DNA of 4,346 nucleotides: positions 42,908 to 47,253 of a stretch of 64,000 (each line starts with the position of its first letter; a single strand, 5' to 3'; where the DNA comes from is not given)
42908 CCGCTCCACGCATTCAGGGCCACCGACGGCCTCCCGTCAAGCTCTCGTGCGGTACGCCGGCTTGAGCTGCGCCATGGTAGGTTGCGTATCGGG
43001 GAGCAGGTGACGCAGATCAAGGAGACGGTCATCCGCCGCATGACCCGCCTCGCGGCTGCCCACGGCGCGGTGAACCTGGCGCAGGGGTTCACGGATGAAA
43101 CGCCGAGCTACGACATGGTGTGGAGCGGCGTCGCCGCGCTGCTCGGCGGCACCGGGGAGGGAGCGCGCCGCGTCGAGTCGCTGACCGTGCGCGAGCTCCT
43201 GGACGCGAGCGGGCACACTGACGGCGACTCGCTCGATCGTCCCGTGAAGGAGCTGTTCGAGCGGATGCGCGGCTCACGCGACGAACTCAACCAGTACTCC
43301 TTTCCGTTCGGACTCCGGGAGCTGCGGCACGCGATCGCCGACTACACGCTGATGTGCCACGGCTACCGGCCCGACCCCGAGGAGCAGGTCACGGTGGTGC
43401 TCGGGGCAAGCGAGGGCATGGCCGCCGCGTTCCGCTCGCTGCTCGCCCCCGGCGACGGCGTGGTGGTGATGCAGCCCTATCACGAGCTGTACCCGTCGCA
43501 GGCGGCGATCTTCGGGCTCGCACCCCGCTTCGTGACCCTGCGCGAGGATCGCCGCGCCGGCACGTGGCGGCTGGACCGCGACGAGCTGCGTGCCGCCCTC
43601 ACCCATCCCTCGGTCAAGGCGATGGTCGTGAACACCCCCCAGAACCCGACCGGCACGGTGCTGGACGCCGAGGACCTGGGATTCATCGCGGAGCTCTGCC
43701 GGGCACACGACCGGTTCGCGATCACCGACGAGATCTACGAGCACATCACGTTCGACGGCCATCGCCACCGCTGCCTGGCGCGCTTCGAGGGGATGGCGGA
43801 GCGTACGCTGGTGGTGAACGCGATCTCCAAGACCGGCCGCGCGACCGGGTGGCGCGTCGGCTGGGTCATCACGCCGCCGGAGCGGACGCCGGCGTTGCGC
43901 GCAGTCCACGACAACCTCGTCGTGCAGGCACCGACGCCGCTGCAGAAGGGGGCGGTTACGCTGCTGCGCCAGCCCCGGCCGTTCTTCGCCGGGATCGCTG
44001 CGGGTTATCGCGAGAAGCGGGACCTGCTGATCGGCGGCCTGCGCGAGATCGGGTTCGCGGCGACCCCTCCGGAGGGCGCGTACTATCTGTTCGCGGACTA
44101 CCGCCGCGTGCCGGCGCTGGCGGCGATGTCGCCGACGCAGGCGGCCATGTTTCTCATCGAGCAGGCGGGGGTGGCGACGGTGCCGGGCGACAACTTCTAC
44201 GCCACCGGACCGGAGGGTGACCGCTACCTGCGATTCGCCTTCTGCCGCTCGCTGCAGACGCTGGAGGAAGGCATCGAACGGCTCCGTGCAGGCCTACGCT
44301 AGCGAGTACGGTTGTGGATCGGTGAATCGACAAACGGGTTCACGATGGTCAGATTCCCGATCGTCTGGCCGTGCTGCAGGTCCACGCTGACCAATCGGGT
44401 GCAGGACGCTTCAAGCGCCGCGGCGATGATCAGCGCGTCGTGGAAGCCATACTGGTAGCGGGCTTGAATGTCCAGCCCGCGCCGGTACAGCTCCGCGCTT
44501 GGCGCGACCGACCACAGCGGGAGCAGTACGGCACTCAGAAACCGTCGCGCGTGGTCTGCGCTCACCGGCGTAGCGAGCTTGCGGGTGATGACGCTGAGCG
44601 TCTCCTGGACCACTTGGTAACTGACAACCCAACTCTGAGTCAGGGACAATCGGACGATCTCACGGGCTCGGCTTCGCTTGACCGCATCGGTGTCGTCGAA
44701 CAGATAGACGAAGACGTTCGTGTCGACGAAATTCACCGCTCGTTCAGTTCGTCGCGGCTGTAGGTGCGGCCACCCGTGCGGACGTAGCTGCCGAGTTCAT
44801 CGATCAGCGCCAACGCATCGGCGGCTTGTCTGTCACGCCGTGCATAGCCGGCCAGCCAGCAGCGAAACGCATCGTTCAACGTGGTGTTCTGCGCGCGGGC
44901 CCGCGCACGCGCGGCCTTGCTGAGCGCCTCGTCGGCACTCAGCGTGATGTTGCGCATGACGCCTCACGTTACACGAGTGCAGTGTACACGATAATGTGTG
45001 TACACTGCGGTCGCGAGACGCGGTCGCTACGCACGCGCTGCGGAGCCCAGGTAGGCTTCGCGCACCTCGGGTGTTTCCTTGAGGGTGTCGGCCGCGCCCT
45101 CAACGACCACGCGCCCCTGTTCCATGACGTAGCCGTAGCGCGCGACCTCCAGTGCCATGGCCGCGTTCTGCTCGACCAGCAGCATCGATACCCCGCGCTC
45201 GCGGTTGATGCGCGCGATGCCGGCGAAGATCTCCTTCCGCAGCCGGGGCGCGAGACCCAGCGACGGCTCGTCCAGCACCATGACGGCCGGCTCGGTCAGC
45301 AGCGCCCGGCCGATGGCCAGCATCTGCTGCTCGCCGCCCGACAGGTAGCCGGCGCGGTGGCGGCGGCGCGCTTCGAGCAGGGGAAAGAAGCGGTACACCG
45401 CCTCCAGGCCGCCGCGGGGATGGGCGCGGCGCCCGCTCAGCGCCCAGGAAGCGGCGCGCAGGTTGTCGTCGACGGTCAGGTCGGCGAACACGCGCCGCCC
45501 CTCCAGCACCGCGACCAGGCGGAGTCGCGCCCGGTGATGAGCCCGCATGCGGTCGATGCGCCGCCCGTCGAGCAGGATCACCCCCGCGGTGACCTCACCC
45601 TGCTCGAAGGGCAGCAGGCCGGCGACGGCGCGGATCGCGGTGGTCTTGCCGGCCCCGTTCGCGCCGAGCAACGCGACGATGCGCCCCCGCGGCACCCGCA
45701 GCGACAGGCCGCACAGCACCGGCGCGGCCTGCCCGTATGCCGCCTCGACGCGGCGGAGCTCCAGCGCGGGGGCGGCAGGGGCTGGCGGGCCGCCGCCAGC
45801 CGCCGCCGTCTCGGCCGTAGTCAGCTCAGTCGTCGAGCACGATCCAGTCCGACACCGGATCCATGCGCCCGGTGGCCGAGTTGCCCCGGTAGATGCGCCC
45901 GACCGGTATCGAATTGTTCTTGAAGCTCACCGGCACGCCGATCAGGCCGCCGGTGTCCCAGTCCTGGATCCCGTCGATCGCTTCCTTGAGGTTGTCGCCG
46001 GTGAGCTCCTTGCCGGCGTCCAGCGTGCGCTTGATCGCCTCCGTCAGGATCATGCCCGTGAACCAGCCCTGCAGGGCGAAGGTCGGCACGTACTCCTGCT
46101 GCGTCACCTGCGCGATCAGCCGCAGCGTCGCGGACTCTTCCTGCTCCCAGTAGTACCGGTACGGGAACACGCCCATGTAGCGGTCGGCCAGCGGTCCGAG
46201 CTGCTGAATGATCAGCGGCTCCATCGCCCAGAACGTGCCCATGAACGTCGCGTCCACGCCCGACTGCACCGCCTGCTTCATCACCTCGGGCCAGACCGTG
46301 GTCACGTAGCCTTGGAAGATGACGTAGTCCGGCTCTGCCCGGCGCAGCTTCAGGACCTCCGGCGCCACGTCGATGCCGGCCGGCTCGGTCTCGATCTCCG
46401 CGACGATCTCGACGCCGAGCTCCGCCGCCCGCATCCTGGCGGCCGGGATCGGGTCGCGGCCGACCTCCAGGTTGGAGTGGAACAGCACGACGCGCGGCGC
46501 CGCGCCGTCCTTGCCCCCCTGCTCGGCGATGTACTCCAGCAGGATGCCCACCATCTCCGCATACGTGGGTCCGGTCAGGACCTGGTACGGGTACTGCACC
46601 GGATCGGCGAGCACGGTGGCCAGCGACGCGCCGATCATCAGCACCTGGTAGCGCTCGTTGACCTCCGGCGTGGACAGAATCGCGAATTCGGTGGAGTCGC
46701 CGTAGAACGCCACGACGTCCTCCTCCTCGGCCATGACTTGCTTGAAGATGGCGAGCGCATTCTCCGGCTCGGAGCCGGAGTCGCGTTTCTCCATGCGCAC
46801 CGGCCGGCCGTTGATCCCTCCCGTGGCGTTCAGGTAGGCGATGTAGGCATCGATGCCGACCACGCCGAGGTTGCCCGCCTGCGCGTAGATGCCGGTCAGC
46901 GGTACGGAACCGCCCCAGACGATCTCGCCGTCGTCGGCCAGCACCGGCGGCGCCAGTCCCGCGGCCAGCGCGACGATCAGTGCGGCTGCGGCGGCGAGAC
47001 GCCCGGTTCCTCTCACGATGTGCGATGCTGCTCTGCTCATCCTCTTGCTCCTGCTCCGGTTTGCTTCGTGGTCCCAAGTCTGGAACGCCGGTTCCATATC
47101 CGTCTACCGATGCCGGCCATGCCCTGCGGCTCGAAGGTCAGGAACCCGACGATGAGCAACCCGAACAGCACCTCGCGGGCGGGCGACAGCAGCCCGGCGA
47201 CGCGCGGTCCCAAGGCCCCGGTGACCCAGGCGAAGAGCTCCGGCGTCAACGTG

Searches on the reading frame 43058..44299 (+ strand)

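Call 33: search_protein_families(library=pfam, proteins=[window:43058-44299:+], max_evalue=0.001)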
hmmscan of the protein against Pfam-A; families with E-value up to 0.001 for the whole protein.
window:43058-44299:+ (414 aa): 1 family
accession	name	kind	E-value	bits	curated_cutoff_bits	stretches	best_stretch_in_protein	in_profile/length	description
PF00155.27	Aminotran_1_2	-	3.4e-53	181.5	19.7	1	51-409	8-361/361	Aminotransferase class I and II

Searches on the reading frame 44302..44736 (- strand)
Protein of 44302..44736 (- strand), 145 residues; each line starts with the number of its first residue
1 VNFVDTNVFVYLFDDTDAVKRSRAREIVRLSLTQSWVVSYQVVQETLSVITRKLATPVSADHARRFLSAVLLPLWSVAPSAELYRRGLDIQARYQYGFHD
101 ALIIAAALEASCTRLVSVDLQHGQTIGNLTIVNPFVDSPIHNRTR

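Call 33: search_protein_families(library=pfam, proteins=[window:44302-44736:-], max_evalue=0.001)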
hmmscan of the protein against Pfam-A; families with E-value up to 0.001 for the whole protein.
window:44302-44736:- (145 aa): 1 family
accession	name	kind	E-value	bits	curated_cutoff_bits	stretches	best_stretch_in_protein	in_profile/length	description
PF01850.27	PIN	-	8e-14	52.7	23.6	1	3-119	2-111/120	PIN domain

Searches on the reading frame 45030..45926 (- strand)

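Call 33: search_protein_families(library=pfam, proteins=[window:45030-45926:-], max_evalue=0.001)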
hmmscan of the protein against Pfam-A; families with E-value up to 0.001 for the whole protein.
window:45030-45926:- (299 aa): 2 families
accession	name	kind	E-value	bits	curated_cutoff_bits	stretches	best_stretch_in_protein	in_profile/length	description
PF00005.33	ABC_tran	-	2.4e-24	86.9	25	1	73-222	3-136/137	ABC transporter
PF13304.12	AAA_21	-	6.1e-09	36.8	27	0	83-106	1-27/304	AAA domain, putative AbiEii toxin, Type IV TA system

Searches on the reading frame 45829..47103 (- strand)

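Call 33: search_protein_families(library=pfam, proteins=[window:45829-47103:-], max_evalue=0.001)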
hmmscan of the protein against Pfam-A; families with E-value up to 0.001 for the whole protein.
window:45829-47103:- (425 aa): 2 families
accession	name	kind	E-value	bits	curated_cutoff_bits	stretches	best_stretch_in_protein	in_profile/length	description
PF13458.12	Peripla_BP_6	-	1.3e-44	153.7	31.7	1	64-398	5-327/343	Periplasmic binding protein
PF01094.35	ANF_receptor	-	2.6e-08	33.8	25.4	1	90-313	12-237/353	Receptor family ligand binding region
